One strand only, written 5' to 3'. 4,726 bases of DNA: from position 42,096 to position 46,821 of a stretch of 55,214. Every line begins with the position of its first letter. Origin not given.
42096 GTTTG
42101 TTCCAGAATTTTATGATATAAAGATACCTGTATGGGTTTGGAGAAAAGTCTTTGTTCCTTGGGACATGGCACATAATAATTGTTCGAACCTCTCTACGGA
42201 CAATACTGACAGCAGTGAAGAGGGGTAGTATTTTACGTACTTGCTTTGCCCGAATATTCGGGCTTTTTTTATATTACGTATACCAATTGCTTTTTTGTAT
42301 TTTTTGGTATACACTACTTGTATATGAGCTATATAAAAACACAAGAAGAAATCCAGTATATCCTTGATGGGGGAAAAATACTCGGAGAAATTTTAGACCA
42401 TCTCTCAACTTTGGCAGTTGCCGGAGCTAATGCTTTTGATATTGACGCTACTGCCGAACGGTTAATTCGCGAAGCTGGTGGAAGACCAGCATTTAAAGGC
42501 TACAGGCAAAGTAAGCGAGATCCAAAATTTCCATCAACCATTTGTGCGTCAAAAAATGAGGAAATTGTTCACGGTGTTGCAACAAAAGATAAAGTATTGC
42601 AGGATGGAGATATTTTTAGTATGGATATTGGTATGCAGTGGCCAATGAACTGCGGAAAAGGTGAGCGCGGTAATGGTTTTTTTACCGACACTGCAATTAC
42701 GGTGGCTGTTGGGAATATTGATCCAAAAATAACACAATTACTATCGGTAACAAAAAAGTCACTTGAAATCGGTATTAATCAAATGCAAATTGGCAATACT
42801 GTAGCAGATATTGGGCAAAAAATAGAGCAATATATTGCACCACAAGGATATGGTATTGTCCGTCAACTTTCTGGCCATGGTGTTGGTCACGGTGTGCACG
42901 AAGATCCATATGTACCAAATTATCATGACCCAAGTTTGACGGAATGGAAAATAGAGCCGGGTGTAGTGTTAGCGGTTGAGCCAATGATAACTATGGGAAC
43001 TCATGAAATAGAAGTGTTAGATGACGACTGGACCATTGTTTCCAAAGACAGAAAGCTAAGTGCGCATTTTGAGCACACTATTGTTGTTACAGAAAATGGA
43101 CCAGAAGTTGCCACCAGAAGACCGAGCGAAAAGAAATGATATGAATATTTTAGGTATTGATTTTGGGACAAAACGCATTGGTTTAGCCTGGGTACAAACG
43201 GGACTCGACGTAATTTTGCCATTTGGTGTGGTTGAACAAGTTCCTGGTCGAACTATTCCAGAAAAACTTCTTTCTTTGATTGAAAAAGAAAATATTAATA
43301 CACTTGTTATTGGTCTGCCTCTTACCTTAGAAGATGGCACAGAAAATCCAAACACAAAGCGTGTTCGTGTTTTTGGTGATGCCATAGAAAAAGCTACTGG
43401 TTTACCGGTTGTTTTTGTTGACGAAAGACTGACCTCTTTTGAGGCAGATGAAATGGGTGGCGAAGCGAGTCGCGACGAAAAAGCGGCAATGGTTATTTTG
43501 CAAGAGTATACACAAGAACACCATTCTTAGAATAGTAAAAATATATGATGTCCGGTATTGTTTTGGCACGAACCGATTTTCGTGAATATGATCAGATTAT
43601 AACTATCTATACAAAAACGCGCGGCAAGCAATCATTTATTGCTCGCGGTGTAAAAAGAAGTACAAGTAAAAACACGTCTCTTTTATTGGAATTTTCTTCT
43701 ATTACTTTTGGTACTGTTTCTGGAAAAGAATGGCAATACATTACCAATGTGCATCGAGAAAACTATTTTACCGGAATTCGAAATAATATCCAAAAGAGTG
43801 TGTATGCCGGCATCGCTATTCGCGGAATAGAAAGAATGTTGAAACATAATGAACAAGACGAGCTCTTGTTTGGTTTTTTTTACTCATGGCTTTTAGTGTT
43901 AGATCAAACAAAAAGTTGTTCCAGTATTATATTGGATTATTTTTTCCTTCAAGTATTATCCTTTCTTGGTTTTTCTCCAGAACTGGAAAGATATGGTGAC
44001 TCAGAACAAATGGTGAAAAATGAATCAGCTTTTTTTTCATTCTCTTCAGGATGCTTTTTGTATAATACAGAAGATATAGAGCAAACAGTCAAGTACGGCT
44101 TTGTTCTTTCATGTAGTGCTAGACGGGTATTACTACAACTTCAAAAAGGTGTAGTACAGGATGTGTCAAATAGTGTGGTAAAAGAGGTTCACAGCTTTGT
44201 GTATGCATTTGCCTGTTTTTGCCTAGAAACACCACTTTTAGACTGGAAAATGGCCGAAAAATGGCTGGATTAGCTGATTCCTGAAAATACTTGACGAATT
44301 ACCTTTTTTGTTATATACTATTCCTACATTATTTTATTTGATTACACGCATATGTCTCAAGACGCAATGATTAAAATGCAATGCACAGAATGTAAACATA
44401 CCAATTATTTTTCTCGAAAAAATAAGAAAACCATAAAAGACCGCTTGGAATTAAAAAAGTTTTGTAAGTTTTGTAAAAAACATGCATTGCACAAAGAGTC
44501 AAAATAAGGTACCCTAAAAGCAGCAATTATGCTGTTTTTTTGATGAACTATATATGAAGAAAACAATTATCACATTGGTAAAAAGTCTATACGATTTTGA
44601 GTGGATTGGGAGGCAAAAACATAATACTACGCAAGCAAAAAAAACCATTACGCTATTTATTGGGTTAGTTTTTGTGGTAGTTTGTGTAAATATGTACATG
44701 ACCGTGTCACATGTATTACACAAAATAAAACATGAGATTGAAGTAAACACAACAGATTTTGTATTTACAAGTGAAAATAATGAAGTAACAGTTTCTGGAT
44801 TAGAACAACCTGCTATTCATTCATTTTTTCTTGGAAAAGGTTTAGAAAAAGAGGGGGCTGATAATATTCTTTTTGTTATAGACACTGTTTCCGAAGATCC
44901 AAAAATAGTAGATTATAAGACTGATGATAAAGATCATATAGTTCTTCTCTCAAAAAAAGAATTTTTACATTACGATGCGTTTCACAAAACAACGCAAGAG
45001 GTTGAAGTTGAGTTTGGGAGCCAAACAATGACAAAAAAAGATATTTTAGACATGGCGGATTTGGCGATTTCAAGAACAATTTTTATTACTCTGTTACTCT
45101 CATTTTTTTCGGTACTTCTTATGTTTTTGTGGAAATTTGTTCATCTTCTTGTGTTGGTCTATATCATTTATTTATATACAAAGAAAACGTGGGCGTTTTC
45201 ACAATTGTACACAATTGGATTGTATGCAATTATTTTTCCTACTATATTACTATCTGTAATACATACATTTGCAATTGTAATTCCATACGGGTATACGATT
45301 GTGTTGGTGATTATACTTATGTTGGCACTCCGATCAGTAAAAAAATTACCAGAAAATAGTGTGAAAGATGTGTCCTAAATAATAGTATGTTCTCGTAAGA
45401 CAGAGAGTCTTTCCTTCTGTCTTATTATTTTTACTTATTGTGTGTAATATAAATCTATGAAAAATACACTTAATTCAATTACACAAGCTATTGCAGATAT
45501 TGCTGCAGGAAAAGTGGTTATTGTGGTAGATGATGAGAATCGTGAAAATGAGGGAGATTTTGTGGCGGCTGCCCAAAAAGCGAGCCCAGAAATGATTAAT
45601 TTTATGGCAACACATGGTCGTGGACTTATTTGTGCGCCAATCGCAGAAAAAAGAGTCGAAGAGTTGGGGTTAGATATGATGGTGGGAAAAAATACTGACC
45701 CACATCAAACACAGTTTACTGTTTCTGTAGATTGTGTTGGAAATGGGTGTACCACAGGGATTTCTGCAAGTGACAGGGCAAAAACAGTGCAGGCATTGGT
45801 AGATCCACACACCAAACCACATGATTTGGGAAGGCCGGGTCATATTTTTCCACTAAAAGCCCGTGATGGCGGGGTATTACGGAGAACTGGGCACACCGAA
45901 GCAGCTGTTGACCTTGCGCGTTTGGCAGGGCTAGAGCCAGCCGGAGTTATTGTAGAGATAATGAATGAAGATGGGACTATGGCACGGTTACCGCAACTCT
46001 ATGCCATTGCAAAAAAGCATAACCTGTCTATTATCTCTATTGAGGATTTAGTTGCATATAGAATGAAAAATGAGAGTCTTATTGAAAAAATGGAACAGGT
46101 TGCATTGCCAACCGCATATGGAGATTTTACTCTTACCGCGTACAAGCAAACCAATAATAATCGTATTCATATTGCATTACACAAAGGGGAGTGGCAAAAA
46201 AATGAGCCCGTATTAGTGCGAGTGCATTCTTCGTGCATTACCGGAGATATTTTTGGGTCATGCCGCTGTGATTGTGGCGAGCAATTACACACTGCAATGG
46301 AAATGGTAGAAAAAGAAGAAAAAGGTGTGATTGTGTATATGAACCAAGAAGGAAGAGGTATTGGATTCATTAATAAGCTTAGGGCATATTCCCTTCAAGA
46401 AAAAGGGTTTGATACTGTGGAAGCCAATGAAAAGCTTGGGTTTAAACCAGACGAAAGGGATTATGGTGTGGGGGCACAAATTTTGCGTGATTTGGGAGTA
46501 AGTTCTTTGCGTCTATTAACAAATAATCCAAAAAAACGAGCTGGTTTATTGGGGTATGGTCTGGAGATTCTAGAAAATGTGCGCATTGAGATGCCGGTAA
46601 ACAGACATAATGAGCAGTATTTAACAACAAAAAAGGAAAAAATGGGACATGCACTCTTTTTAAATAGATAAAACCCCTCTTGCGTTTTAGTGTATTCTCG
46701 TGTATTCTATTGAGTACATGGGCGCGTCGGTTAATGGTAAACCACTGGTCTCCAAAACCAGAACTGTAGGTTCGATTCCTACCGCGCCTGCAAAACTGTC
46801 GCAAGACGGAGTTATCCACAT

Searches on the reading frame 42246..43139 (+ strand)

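Call 65: search_protein_families(library=pfam, proteins=[window:42246-43139:+], max_evalue=0.001)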
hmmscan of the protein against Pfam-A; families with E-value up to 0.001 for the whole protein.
window:42246-43139:+ (297 aa): 1 family
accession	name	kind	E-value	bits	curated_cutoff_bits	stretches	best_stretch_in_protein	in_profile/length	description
PF00557.29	Peptidase_M24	-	5.7e-37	127.9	23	1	42-283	6-208/208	Metallopeptidase family M24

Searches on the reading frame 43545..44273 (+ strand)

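Call 65: search_protein_families(library=pfam, proteins=[window:43545-44273:+], max_evalue=0.001)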
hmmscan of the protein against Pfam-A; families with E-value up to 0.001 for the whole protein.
window:43545-44273:+ (242 aa): 2 families
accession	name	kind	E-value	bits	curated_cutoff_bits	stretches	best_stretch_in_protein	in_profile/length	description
PF11967.14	RecO_N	-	1.9e-14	53.9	27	1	3-69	7-74/80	Recombination protein O N terminal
PF02565.21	RecO_C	-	4.3e-08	33.5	22.1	1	79-202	1-119/157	Recombination protein O C terminal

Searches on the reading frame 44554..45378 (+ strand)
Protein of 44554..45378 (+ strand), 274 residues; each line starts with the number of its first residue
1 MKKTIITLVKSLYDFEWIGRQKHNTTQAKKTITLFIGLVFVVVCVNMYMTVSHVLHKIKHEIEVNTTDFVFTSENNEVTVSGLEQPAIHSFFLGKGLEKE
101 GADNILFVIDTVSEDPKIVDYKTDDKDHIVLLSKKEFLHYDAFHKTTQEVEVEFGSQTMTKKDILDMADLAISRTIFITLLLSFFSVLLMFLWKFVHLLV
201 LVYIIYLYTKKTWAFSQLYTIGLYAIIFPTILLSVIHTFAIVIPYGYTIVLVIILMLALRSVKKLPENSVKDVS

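Call 65: search_protein_families(library=pfam, proteins=[window:44554-45378:+], max_evalue=0.001)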
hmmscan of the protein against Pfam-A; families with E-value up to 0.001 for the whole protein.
window:44554-45378:+ (274 aa): 1 family
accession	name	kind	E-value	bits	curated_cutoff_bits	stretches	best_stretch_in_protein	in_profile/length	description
PF06691.16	DUF1189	-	1.3e-14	54.8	28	1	8-257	4-239/244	Protein of unknown function (DUF1189)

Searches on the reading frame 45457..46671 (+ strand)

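Call 4: search_protein_families(library=pfam, proteins=[window:45457-46671:+], max_evalue=1)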
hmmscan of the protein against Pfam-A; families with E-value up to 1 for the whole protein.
window:45457-46671:+ (404 aa): 4 families
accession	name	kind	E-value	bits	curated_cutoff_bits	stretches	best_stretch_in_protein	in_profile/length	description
PF00926.24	DHBP_synthase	-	2.1e-88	295.3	26.4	1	10-201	2-191/191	3,4-dihydroxy-2-butanone 4-phosphate synthase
PF00925.25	GTP_cyclohydro2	-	7.7e-74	247.2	23.3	1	211-375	2-164/165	GTP cyclohydrolase II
PF14572.12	Pribosyl_synth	-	0.015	15.7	27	1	16-87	81-151/184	Phosphoribosyl synthetase-associated domain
PF10788.14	DUF2603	-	0.091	13.2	25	1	226-255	17-46/137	Protein of unknown function (DUF2603)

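Call 5: search_protein_families(library=ncbifam, proteins=[window:45457-46671:+], max_evalue=1)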
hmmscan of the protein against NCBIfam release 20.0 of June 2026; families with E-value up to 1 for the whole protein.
window:45457-46671:+ (404 aa): 12 families
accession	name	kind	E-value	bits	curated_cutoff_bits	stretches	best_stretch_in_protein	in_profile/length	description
NF006806.0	PRK09319.1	equivalog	2.1e-189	630.8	764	1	3-400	9-409/561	bifunctional 3,4-dihydroxy-2-butanone-4-phosphate synthase/GTP cyclohydrolase II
NF006803.0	PRK09311.1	equivalog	2.4e-189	629.4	569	1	3-401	7-405/417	bifunctional 3,4-dihydroxy-2-butanone-4-phosphate synthase/GTP cyclohydrolase II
NF010626.1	PRK14019.1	equivalog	9.7e-127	422.9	513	1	4-374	1-360/364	bifunctional 3,4-dihydroxy-2-butanone-4-phosphate synthase/GTP cyclohydrolase II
NF006805.0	PRK09318.1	equivalog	3.7e-112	375.1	486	1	15-401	8-381/387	bifunctional 3,4-dihydroxy-2-butanone-4-phosphate synthase/GTP cyclohydrolase II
NF006804.0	PRK09314.1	equivalog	1e-98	330.7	432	2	5-299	3-288/339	bifunctional 3,4-dihydroxy-2-butanone 4-phosphate synthase/GTP cyclohydrolase II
NF009132.0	PRK12485.1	equivalog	7.3e-97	324.7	693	1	5-377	3-367/369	bifunctional 3,4-dihydroxy-2-butanone-4-phosphate synthase/GTP cyclohydrolase II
NF001591.0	PRK00393.1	subfamily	5.8e-75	251.1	148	1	209-400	4-194/199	GTP cyclohydrolase II RibA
TIGR00506.1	ribB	equivalog_domain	8.4e-75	250.8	177.45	1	5-202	2-204/204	3,4-dihydroxy-2-butanone-4-phosphate synthase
TIGR00505.1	ribA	equivalog_domain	3.2e-74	248.6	205.85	1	211-400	2-191/191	GTP cyclohydrolase II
NF006456.0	PRK08815.1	equivalog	1.9e-64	218.3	464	1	148-401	122-366/376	GTP cyclohydrolase II RibA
NF004437.0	PRK05773.1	equivalog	2.4e-23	82.6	262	1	8-199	3-214/219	3,4-dihydroxy-2-butanone 4-phosphate synthase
NF005536.0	PRK07198.1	equivalog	1.3e-08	34.1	403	1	249-377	237-376/419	GTP cyclohydrolase II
